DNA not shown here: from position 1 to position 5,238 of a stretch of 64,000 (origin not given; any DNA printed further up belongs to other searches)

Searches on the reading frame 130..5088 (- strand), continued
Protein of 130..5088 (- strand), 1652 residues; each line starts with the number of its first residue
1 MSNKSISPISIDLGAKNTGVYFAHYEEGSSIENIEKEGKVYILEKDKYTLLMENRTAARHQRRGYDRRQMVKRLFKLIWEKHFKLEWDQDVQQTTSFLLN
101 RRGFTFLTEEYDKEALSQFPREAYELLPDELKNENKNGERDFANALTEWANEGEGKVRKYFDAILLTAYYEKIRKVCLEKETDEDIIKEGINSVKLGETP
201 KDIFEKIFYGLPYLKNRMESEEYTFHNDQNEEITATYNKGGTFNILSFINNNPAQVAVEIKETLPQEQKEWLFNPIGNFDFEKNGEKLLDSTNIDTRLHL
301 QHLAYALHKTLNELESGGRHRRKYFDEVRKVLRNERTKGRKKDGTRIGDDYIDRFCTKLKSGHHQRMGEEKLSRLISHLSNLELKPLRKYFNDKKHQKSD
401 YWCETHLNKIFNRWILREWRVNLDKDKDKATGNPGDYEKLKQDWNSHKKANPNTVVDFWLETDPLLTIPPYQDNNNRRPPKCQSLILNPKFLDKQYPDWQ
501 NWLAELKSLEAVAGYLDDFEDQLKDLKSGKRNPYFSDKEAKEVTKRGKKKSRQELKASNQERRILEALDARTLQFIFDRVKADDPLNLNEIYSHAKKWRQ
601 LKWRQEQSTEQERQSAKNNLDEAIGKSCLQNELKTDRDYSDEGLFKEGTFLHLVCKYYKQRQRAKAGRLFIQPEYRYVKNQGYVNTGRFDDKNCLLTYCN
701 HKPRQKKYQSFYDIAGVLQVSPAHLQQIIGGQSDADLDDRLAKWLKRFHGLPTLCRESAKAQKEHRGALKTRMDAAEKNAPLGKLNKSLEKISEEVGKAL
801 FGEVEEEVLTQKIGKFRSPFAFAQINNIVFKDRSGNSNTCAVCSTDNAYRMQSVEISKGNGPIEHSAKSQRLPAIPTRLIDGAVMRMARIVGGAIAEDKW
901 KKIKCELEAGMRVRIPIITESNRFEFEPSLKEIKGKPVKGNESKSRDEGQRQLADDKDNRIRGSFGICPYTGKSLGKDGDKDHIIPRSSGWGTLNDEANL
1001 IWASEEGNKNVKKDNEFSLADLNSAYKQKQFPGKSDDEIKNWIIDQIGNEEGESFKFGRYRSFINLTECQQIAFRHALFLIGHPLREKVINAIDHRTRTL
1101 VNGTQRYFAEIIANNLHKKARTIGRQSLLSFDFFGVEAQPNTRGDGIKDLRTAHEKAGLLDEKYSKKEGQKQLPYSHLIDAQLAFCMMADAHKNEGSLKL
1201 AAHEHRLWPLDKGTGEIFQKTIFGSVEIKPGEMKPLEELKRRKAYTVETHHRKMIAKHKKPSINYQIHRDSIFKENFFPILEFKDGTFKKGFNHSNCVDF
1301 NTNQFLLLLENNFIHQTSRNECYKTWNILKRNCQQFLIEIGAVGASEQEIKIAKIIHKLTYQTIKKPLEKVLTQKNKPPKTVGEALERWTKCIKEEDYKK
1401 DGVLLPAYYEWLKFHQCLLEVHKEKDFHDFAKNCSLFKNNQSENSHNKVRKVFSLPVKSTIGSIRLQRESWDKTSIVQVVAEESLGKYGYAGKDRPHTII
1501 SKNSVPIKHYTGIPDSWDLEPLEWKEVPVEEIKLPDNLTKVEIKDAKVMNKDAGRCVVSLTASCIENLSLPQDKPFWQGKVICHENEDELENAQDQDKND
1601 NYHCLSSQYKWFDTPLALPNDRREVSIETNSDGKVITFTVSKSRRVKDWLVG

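Call 33: search_solved_structures(query=window:133-5088:-, show_alignments=1)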
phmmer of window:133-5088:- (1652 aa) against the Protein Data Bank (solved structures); distinct sequences matched with E-value up to 0.001: 8.
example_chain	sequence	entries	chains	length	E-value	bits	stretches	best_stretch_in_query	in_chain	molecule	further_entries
9n6t_A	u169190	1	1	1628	0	1017.3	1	5-1505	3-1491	CRISPR-associated endonuclease Cas9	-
9ehf_A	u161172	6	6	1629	0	1016.7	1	3-1505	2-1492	CRISPR-associated endonuclease Cas9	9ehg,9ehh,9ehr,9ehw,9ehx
5b2q_A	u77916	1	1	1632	0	1014.4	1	3-1505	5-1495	CRISPR-associated endonuclease Cas9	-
5b2o_A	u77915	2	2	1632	0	1014.2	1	3-1505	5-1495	CRISPR-associated endonuclease Cas9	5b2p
8umf_A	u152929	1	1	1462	2.2e-53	184.6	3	742-1478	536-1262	Cas9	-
9ko9_A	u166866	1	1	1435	2.2e-53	184.5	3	742-1478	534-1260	CRISPR-associated endonuclease Cas9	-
9kor_A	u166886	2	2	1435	1.7e-52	181.6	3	742-1478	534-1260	CRISPR-associated endonuclease Cas9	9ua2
6j9l_E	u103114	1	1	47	1.8e-16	62.2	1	45-90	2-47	HNH endonuclease family protein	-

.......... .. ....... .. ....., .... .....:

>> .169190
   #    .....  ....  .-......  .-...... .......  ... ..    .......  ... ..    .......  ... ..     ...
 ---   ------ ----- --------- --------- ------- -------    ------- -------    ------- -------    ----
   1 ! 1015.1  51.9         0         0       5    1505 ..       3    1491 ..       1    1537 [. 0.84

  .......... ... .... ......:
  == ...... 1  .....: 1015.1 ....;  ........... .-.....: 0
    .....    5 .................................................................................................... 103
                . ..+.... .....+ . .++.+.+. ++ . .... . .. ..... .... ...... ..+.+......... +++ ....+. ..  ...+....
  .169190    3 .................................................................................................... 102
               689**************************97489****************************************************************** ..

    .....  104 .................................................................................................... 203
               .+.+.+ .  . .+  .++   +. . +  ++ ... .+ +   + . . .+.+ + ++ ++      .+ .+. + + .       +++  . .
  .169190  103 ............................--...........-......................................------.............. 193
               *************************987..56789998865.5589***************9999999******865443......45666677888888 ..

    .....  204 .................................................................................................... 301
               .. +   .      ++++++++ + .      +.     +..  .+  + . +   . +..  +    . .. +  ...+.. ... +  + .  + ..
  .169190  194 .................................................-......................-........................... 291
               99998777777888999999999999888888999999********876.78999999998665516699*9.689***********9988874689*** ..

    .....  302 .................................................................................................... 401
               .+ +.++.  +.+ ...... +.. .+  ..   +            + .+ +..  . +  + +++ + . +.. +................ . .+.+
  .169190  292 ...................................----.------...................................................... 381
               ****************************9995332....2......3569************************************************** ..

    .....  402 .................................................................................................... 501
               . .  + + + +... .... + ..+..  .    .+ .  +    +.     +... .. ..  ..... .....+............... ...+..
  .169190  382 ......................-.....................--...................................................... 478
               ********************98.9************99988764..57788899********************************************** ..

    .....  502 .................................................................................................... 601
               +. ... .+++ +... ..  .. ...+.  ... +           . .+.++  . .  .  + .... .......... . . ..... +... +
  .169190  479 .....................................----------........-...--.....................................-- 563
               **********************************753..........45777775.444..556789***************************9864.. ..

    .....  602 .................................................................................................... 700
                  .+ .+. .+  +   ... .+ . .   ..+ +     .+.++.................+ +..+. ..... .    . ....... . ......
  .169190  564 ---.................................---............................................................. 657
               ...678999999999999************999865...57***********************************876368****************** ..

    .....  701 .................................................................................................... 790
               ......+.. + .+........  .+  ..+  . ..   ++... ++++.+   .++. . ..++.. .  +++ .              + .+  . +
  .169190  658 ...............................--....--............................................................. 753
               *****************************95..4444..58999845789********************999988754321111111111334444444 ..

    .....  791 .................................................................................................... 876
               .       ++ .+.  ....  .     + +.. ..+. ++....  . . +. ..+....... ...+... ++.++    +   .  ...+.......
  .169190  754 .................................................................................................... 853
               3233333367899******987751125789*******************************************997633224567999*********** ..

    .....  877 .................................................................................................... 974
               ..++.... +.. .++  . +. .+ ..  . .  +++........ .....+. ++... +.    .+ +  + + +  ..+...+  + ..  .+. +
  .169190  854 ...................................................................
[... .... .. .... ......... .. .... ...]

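Call 37: search_protein_families(library=ncbifam, proteins=[window:133-5088:-, P0242], max_evalue=0.01)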
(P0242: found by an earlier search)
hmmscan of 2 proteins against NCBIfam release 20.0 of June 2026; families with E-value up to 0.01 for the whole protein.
window:133-5088:- (1652 aa): 1 family
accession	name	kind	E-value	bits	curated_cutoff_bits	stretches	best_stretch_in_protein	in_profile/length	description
TIGR03031.1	cas_csx12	equivalog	1e-193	645.9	399.4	1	8-1002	1-801/802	type II-B CRISPR-associated RNA-guided endonuclease Cas9/Csx12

P0242 (318 aa): 10 families
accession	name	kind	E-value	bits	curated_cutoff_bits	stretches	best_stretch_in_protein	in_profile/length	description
TIGR00287.1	cas1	equivalog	1.8e-57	194.9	71.7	1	4-313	2-327/327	CRISPR-associated endonuclease Cas1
NF049935.1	cas4g_cas1g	exception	1.1e-45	156.2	560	1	3-287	216-505/546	CRISPR-associated endonuclease Cas4g/Cas1g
TIGR03640.1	cas1_DVULG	exception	2.8e-42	145.1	385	1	5-296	7-308/340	type I-C CRISPR-associated endonuclease Cas1c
TIGR04093.1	cas1_CYANO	exception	1.7e-39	135.7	385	1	23-261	27-267/334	type I-D CRISPR-associated endonuclease Cas1d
TIGR03639.1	cas1_NMENI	exception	2.6e-34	118.8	120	1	9-298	8-274/278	type II CRISPR-associated endonuclease Cas1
TIGR03983.1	cas1_MYXAN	equivalog_domain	2.9e-24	85.7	358.05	1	19-265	29-283/347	type I-MYXAN CRISPR-associated endonuclease Cas1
TIGR03641.1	cas1_HMARI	exception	1.1e-23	84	304.1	1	20-318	18-324/324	type I-B CRISPR-associated endonuclease Cas1b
TIGR04329.1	cas1_PREFRAN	exception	7.8e-23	81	300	1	46-256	53-254/317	type V CRISPR-associated endonuclease Cas1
TIGR03638.1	cas1_ECOLI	exception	4e-07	29.5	215.6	1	145-247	125-228/269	type I-E CRISPR-associated endonuclease Cas1e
TIGR03637.1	cas1_YPEST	exception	8.9e-05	22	150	1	104-265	123-286/307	type I-F CRISPR-associated endonuclease Cas1f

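Call 38: find_related_loci(query=window:133-5088:-, collection=metagenome_contigs, flank=10000)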
Query window:133-5088:- (1652 aa) in metagenome_contigs; peptide patterns used: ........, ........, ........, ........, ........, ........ (x = any residue, [..] = any of these).
127 stretches matched a pattern, but none encodes a relative of the query by tblastn (E <= 1e-3).

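Call 40: find_homologous_proteins(query=L003:16803-17309:+, max_evalue=1e-20)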
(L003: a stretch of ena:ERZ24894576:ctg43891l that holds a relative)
Query L003:16803-17309:+ (169 aa): 169 proteins with E <= 1e-20 among 175 candidates; the best 120 are listed.
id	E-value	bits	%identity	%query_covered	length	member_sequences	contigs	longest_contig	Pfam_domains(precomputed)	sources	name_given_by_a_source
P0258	3.3e-99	347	91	100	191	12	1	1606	PF01930.24,PF12705.14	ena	-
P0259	5.3e-97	340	89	100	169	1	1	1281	PF01930.24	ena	-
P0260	3.9e-95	334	88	100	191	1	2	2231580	PF01930.24,PF12705.14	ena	-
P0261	2.0e-94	332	86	100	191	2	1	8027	PF01930.24,PF12705.14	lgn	-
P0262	3.8e-93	328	85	100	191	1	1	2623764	PF01930.24,PF12705.14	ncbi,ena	-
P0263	1.0e-86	307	79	100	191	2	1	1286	PF01930.24,PF12705.14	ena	-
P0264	3.6e-86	305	80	100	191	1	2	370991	PF01930.24,PF12705.14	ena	-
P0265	1.9e-85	303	79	100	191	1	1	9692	PF01930.24,PF12705.14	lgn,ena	-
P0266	9.6e-85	300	80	100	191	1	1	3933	PF01930.24,PF12705.14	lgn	-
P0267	6.9e-84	298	78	100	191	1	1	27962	PF01930.24,PF12705.14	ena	-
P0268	7.5e-84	297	78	100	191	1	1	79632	PF01930.24,PF12705.14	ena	-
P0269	3.0e-83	295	76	100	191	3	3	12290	PF01930.24,PF12705.14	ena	-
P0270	4.0e-83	295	75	100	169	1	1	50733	PF01930.24,PF12705.14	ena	-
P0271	5.8e-83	295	76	100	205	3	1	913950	PF01930.24,PF12705.14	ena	-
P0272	2.4e-82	292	74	100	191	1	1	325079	PF01930.24,PF12705.14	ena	-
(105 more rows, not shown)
